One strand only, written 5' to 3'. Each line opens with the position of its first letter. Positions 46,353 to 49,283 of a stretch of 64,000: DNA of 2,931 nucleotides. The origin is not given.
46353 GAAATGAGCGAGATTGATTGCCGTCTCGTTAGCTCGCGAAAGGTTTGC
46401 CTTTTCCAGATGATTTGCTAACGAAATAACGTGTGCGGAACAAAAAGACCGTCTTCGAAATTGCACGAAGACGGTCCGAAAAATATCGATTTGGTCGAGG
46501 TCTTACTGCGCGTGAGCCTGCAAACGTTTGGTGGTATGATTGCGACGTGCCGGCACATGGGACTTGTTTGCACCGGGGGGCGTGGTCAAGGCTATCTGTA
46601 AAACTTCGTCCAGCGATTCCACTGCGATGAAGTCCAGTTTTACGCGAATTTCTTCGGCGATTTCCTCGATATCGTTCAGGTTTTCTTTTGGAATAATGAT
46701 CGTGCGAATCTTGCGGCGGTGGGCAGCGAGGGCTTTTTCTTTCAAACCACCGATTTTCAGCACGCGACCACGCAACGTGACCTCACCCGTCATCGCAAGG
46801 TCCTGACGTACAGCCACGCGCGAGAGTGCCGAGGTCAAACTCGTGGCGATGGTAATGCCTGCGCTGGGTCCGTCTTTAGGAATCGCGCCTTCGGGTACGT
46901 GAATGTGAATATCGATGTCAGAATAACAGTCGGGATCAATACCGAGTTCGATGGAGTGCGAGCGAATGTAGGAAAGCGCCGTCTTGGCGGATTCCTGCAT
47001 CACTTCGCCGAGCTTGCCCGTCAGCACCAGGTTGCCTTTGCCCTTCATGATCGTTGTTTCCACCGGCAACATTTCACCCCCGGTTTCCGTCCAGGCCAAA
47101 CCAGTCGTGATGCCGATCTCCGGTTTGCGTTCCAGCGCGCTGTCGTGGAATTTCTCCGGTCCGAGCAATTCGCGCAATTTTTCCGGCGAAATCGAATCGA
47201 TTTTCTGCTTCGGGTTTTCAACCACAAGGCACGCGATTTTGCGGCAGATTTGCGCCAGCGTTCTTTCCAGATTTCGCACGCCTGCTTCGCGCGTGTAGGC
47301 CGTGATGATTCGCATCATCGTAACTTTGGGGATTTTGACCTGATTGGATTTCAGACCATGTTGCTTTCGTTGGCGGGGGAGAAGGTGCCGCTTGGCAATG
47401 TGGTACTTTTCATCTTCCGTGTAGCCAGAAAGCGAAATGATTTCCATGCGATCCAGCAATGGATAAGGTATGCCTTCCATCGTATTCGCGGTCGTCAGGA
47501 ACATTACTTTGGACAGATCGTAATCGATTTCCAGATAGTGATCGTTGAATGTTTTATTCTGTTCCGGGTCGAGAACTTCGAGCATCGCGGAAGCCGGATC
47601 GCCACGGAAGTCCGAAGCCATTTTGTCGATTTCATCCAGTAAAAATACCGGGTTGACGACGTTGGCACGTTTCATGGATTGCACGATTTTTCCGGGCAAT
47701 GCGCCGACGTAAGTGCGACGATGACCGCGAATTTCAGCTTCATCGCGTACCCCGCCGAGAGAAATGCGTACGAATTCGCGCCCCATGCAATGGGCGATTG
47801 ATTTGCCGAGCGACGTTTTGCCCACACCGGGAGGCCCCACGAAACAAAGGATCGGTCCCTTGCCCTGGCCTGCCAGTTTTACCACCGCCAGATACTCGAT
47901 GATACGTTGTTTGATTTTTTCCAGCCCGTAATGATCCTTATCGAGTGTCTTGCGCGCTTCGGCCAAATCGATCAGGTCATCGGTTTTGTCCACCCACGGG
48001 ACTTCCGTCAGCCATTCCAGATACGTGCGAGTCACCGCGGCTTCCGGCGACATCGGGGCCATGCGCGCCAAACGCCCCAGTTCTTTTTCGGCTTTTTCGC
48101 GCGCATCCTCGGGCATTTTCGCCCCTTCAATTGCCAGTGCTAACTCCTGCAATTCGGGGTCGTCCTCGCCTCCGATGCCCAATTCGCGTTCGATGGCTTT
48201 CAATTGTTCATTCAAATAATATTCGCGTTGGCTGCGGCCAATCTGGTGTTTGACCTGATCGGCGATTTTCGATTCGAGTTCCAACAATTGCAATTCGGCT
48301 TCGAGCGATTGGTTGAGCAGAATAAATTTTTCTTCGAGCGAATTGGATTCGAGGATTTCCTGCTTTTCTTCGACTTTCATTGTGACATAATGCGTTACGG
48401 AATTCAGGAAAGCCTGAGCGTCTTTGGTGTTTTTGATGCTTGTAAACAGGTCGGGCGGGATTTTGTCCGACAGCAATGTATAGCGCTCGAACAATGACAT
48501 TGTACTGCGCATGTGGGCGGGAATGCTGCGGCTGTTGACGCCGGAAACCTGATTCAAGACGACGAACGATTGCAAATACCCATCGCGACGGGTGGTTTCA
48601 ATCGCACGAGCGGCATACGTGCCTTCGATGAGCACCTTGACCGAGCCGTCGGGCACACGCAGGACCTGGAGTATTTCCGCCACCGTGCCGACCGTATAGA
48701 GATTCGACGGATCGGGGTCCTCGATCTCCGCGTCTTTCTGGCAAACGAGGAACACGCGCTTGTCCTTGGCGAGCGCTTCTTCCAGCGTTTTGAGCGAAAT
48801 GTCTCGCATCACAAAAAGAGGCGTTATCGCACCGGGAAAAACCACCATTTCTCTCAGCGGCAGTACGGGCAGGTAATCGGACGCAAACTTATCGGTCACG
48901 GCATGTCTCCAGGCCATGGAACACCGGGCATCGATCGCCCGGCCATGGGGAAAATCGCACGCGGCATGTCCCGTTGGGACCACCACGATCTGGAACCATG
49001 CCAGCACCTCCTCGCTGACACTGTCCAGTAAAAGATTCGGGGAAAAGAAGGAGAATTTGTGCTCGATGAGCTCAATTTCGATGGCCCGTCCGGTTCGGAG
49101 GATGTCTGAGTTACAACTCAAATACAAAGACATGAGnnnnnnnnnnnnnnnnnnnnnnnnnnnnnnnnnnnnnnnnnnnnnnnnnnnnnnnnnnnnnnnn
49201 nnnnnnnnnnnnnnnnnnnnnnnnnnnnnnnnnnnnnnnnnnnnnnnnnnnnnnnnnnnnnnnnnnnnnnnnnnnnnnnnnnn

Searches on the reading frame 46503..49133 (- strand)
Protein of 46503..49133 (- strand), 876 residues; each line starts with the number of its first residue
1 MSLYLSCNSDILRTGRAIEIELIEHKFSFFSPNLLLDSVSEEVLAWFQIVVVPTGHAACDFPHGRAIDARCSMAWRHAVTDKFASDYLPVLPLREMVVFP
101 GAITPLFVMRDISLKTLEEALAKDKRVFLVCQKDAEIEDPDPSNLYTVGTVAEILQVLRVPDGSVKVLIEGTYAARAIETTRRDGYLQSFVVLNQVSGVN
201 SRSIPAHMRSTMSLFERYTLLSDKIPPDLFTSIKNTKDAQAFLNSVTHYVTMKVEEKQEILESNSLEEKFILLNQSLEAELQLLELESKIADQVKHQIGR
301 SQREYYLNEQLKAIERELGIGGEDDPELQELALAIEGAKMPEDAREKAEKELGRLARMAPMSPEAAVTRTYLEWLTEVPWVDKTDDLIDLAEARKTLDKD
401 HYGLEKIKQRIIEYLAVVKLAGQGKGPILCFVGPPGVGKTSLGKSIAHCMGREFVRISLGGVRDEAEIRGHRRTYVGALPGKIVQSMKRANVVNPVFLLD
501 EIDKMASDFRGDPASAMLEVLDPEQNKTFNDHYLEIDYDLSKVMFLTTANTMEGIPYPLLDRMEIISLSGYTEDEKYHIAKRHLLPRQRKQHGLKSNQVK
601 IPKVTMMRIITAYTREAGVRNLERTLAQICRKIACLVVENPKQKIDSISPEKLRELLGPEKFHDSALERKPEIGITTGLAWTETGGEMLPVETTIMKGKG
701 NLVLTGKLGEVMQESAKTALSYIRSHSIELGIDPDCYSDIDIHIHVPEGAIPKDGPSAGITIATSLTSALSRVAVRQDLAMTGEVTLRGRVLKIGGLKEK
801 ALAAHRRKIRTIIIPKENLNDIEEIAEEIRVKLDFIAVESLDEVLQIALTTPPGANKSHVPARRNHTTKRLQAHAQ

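Call 49: search_protein_families(library=ncbifam, proteins=[window:46503-49133:-], max_evalue=0.00001)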
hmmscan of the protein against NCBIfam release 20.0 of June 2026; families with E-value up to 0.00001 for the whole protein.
window:46503-49133:- (876 aa): 11 families
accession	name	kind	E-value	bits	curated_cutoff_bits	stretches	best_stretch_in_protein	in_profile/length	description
TIGR00763.1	lon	equivalog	5e-283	941.4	608.05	1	89-849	1-795/795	endopeptidase La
NF008053.0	PRK10787.1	equivalog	6.3e-277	920.8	891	1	88-853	11-775/784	endopeptidase La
TIGR00764.1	lon_rel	equivalog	8.6e-32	110.5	516.6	1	669-851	415-595/608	ATP-dependent protease LonB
TIGR02903.1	spore_lon_C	equivalog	1.9e-27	96.1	678.8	1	665-848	438-614/615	Lon family ATP-dependent protease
TIGR02902.1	spore_lonB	equivalog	3.8e-26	91.8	723.3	1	662-849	337-531/531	ATP-dependent protease LonB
TIGR02653.1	Lon_rel_chp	hypoth_equivalog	9.7e-11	40.7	628.25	1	689-836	512-659/675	protease Lon-related BREX system protein BrxL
TIGR00368.1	TIGR00368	hypoth_equivalog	7.2e-08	31.5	362.4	1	686-828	11-148/499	YifB family Mg chelatase-like AAA ATPase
NF003230.0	PRK04195.1-6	equivalog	5.6e-07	28.6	441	0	399-469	14-82/494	replication factor C large subunit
TIGR02639.1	ClpA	equivalog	5.6e-07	28.2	993.15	1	384-523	442-582/734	ATP-dependent Clp protease ATP-binding subunit ClpA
NF003229.0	PRK04195.1-5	equivalog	2.3e-06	26.6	280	1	405-512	23-120/413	replication factor C large subunit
TIGR00416.1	sms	equivalog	5.4e-06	25.4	403.05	1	739-824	355-439/454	DNA repair protein RadA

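Call 52: find_homologous_proteins(query=window:46503-49133:-, max_evalue=1e-50)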
Query window:46503-49133:- (876 aa): 7999 proteins with E <= 1e-50 among 8000 candidates; the best 120 are listed.
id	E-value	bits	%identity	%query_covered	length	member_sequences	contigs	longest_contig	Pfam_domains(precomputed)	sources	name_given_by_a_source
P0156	0.0e+0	1954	100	100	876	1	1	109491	PF02190.23,PF05362.20,PF00004.36,PF22667.3,PF07728.21,PF13541.13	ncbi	-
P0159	0.0e+0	1279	72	91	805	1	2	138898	PF02190.23,PF05362.20,PF00004.36,PF22667.3,PF07728.21,PF13541.13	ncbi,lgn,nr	ncbi:MAG: ATP-dependent Lon protease [Candidatus Sumerlaeota bacterium]|nr:ATP-dependent Lon proteas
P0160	0.0e+0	1258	71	90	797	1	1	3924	PF02190.23,PF05362.20,PF00004.36,PF22667.3,PF07728.21,PF13541.13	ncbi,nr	ncbi:endopeptidase La [Candidatus Poribacteria bacterium]|nr:endopeptidase La [Candidatus Poribacter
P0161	0.0e+0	1249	72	88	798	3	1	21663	PF02190.23,PF05362.20,PF00004.36,PF22667.3,PF07728.21,PF13541.13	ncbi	-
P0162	0.0e+0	1247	71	91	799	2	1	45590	PF02190.23,PF05362.20,PF00004.36,PF22667.3,PF07728.21,PF13541.13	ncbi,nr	ncbi:MAG: endopeptidase La [Candidatus Sumerlaeia bacterium]|nr:endopeptidase La [Candidatus Sumerla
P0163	0.0e+0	1243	71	88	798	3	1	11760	PF02190.23,PF05362.20,PF00004.36,PF22667.3,PF07728.21,PF13541.13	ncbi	-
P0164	0.0e+0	1223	69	90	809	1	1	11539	PF02190.23,PF05362.20,PF00004.36,PF22667.3,PF07728.21,PF13541.13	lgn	-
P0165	0.0e+0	1189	67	91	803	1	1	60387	PF02190.23,PF05362.20,PF00004.36,PF22667.3,PF07728.21,PF13541.13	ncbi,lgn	ncbi:MAG: endopeptidase La [Sumerlaeia bacterium]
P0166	0.0e+0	1112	64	90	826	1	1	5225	PF02190.23,PF05362.20,PF00004.36,PF22667.3,PF07728.21,PF13541.13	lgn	-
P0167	0.0e+0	1103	64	89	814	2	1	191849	PF07724.21,PF02190.23,PF05362.20,PF00004.36,PF22667.3,PF07728.21,PF13541.13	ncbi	-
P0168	0.0e+0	1081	62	91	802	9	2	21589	PF07724.21,PF02190.23,PF08298.18,PF05362.20,PF00004.36,PF22667.3,PF07728.21,PF13541.13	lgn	-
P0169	0.0e+0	1081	62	89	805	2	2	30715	PF02190.23,PF05362.20,PF00004.36,PF22667.3,PF07728.21,PF13541.13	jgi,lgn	jgi:ATP-dependent Lon protease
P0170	0.0e+0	1066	63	89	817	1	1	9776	PF02190.23,PF05362.20,PF00004.36,PF22667.3,PF07728.21,PF13541.13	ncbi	-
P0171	0.0e+0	1065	61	89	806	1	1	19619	PF02190.23,PF08298.18,PF05362.20,PF00004.36,PF22667.3,PF07728.21,PF13191.13,PF13541.13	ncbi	ncbi:endopeptidase La [soil metagenome]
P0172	0.0e+0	1060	61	88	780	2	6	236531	PF02190.23,PF05362.20,PF00004.36,PF22667.3,PF07728.21,PF13541.13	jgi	jgi:ATP-dependent Lon protease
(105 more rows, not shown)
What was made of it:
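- The window's Lon protease is 72% identical to Sumerlaeota Lon (call 52).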
